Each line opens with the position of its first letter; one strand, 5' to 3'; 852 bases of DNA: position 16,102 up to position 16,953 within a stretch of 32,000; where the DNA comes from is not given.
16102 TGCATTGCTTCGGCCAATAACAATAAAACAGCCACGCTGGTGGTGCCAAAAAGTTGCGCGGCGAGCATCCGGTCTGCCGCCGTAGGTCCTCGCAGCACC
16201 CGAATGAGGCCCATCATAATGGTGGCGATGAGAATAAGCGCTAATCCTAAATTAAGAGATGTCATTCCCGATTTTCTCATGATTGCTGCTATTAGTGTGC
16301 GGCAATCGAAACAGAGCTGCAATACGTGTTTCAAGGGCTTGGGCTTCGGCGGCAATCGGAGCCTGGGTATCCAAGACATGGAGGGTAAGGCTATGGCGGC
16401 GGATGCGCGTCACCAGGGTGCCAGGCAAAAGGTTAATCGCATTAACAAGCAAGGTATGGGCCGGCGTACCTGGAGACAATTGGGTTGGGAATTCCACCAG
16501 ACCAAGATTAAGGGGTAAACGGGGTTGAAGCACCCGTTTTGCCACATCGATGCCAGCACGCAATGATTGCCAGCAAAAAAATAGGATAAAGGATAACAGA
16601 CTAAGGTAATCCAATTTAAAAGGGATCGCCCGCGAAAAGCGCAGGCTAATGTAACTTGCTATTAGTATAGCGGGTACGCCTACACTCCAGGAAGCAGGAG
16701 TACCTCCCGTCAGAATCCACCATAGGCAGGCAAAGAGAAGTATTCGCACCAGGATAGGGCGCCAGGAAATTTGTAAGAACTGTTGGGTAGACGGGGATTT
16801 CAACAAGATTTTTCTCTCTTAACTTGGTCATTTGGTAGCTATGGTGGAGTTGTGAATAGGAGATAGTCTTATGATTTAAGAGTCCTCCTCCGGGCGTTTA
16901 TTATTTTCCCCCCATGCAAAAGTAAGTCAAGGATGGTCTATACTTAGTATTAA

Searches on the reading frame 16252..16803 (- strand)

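Call 15: search_protein_families(library=pfam, proteins=[window:16252-16803:-], max_evalue=0.01)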
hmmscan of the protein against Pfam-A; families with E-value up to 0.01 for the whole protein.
window:16252-16803:- (183 aa): 1 family
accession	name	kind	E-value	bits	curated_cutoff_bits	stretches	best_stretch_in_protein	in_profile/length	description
PF01899.21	MNHE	-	1.7e-26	93.2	27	1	22-158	2-139/145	Na+/H+ ion antiporter subunit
